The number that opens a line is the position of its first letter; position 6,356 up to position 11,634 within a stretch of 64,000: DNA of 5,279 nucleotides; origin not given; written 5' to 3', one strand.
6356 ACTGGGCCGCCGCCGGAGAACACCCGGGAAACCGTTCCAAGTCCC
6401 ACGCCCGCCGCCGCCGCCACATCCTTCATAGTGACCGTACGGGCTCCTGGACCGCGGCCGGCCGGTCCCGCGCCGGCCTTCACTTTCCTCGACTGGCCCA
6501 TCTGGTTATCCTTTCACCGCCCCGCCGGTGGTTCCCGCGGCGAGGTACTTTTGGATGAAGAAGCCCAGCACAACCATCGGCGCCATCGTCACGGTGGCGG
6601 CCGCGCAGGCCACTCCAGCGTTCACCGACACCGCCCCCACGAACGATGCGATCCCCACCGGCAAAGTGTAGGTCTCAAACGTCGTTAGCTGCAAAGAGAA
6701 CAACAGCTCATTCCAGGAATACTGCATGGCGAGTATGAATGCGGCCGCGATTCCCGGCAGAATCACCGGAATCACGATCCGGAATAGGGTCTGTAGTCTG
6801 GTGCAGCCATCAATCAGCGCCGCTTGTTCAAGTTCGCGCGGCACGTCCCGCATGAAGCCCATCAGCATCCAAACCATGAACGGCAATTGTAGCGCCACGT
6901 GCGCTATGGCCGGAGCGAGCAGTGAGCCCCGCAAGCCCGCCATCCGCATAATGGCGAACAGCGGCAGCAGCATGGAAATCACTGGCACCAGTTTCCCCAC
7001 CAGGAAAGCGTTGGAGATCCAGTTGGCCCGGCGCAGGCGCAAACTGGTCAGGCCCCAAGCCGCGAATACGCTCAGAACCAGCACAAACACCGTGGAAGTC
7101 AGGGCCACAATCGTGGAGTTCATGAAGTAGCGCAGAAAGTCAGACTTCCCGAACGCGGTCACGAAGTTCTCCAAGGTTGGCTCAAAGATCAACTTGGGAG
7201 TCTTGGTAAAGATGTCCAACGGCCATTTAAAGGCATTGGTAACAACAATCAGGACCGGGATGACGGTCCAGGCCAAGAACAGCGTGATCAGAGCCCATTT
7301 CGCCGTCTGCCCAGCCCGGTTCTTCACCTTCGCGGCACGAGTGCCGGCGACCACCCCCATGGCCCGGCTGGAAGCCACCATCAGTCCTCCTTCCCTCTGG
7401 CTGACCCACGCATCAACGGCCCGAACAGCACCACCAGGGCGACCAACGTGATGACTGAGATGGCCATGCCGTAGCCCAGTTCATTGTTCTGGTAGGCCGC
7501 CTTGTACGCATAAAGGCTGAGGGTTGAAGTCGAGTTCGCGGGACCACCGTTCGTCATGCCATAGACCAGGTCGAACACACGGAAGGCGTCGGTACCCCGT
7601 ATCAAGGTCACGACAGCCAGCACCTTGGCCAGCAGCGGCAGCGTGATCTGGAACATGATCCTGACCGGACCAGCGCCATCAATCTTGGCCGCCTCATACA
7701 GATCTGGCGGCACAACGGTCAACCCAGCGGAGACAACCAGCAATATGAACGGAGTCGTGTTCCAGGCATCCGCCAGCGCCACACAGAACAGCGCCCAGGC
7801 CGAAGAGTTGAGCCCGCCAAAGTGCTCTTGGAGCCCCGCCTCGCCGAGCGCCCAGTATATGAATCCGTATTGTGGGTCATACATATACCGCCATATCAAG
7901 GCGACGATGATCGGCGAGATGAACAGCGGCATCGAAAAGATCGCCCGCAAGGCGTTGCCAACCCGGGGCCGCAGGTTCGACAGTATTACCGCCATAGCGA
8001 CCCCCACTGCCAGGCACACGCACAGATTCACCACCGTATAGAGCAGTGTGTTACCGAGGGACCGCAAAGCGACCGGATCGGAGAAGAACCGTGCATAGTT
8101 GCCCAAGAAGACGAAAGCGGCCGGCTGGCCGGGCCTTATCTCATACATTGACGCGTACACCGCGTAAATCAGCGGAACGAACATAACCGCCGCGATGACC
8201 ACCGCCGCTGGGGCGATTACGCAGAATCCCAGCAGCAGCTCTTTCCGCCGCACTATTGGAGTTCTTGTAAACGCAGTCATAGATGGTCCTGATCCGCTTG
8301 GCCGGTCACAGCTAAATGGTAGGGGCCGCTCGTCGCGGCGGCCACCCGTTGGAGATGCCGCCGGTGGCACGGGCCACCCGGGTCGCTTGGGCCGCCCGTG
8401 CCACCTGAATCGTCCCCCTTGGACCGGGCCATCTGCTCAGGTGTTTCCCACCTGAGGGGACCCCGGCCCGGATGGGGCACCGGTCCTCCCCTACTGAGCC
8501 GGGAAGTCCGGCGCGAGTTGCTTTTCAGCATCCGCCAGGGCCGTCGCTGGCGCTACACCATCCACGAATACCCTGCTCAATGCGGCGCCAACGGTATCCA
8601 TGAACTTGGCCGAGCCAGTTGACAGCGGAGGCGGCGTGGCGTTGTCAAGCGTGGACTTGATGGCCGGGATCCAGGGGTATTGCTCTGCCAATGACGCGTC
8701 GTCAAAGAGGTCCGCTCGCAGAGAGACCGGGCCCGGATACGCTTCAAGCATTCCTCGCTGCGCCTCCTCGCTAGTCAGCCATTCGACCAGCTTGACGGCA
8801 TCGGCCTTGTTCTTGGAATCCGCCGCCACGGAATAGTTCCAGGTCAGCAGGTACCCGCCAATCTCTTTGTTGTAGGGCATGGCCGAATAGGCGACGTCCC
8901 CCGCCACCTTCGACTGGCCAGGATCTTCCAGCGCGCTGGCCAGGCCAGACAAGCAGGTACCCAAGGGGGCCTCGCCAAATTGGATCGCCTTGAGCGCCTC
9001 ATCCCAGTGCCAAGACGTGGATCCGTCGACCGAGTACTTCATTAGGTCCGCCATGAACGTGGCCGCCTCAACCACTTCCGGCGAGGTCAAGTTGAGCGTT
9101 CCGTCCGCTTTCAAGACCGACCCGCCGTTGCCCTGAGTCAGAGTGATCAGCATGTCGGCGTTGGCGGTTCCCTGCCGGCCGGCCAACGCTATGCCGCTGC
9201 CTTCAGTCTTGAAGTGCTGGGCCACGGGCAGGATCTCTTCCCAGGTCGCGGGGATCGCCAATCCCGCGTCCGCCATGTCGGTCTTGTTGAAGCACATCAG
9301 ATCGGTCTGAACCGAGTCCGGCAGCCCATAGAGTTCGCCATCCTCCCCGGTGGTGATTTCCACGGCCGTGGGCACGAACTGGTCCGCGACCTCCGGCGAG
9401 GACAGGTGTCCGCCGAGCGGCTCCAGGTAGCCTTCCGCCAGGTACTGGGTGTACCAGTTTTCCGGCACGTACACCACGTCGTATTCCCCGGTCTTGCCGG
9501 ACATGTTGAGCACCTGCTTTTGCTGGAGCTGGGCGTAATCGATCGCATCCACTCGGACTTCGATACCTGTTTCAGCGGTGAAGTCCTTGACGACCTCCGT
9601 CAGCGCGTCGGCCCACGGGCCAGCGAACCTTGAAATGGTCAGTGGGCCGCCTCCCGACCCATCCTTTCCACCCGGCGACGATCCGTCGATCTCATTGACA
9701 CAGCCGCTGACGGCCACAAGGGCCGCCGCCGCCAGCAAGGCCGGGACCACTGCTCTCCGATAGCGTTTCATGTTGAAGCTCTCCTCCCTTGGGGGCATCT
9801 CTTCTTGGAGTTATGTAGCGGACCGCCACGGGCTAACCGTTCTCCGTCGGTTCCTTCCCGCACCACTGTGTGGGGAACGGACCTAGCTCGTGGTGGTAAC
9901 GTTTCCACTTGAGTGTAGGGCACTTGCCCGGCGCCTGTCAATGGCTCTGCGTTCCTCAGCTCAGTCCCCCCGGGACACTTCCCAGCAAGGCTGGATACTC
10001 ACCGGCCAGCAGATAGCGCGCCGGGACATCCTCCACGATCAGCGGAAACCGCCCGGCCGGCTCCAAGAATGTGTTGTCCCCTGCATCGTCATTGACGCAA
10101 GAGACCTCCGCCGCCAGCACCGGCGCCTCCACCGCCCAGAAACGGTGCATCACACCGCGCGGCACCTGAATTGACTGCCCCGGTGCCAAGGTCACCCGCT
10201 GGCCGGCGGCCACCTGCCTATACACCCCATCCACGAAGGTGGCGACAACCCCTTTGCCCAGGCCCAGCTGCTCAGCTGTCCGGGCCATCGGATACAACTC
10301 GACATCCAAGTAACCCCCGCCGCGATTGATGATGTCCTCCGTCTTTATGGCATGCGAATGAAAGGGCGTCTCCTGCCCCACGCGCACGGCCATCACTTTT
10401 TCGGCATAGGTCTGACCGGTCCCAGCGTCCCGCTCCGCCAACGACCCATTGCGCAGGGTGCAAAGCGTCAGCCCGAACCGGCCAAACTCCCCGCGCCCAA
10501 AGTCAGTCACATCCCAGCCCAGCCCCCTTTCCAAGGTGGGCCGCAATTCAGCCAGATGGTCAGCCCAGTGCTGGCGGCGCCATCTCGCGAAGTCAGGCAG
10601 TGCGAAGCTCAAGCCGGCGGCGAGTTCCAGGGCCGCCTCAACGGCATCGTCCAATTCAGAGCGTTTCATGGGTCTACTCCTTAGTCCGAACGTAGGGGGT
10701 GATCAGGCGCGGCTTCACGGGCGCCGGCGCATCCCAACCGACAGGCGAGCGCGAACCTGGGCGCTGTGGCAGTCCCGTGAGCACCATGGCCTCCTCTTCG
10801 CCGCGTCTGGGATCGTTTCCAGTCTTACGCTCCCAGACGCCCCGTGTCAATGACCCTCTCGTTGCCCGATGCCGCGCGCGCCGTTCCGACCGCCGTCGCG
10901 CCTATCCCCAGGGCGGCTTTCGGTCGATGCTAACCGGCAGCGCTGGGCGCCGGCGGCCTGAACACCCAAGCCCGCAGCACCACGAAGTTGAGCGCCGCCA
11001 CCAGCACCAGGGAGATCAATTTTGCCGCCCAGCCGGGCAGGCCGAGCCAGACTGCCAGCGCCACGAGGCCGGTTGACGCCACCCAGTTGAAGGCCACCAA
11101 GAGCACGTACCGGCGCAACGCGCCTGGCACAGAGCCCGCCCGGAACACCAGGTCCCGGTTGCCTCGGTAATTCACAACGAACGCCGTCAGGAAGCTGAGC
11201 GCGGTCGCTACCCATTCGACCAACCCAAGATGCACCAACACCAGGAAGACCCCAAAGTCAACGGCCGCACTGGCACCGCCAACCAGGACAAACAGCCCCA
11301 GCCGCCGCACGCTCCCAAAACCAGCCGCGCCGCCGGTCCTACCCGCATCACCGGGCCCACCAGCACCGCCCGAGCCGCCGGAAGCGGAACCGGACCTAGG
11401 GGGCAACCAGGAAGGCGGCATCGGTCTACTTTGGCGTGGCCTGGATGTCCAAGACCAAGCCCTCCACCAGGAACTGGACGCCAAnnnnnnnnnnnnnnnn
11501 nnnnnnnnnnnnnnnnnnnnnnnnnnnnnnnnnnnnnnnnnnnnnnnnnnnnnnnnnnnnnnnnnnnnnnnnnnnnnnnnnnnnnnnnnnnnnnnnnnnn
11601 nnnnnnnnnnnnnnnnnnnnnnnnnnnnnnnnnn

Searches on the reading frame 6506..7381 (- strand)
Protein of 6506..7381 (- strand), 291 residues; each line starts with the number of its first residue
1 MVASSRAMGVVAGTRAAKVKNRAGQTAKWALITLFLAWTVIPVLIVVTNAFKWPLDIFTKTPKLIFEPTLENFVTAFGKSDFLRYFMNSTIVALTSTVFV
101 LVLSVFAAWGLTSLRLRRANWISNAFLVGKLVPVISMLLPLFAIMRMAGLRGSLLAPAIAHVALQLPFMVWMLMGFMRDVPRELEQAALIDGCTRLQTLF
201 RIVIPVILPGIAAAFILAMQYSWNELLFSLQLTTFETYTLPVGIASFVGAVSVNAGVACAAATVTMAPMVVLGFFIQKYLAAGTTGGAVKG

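Call 87: search_protein_families(library=pfam, proteins=[window:6506-7381:-], max_evalue=0.00001)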
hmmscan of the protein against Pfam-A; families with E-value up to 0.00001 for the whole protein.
window:6506-7381:- (291 aa): 1 family
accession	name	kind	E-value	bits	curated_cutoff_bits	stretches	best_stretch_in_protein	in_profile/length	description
PF00528.27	BPD_transp_1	-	7.8e-16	58.8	26.4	1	102-283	3-181/184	Binding-protein-dependent transport system inner membrane component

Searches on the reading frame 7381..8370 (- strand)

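Call 87: search_protein_families(library=pfam, proteins=[window:7381-8370:-], max_evalue=0.00001)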
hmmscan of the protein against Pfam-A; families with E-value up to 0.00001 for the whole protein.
window:7381-8370:- (329 aa): 1 family
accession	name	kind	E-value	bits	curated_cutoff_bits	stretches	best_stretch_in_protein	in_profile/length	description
PF00528.27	BPD_transp_1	-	2e-16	60.7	26.4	1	122-315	4-173/184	Binding-protein-dependent transport system inner membrane component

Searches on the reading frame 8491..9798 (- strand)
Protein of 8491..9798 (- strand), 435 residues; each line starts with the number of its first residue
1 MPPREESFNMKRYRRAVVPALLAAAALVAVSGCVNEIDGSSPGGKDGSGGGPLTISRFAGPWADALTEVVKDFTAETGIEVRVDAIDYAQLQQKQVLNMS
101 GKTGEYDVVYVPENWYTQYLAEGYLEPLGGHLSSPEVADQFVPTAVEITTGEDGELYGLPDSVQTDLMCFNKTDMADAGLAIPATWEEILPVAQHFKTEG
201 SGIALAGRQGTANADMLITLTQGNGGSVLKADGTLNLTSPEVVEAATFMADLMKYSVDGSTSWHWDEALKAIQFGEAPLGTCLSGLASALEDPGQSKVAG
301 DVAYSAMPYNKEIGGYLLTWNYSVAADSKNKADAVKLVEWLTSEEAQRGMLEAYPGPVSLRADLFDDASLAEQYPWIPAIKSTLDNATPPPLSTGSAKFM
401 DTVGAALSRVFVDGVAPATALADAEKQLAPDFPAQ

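Call 87: search_protein_families(library=pfam, proteins=[window:8491-9798:-], max_evalue=0.00001)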
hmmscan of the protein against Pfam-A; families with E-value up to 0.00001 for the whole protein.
window:8491-9798:- (435 aa): 3 families
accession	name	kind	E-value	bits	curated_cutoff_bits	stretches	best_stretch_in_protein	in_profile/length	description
PF01547.30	SBP_bac_1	-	2.2e-40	140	26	1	61-347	3-306/307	Bacterial extracellular solute-binding protein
PF13416.11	SBP_bac_8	-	2.3e-30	106.8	27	1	69-356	2-258/279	Bacterial extracellular solute-binding protein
PF13531.11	SBP_bac_11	-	4.9e-06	26.9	25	0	60-127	7-70/227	Bacterial extracellular solute-binding protein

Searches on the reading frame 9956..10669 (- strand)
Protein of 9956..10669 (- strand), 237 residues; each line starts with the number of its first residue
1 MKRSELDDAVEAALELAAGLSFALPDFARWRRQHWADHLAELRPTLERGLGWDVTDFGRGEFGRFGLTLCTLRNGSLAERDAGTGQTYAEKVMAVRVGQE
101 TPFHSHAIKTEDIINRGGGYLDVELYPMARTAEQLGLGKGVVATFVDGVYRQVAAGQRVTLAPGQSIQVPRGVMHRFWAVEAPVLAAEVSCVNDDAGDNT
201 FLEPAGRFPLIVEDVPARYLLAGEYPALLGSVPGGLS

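Call 87: search_protein_families(library=pfam, proteins=[window:9956-10669:-], max_evalue=0.00001)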
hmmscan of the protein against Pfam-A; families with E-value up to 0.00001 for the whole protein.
window:9956-10669:- (237 aa): 1 family
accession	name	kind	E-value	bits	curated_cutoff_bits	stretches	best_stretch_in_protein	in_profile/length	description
PF07385.18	Lyx_isomer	-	1.3e-73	247.3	20.8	1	1-225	1-222/222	D-lyxose isomerase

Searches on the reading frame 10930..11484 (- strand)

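Call 87: search_protein_families(library=pfam, proteins=[window:10930-11484:-], max_evalue=0.00001)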
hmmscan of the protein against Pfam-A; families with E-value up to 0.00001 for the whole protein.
window:10930-11484:- (184 aa): 1 family
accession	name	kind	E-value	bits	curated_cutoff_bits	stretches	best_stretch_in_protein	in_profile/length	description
PF04138.20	GtrA_DPMS_TM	-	2.4e-16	60.4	26.1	1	65-175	2-117/117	GtrA/DPMS, transmembrane domain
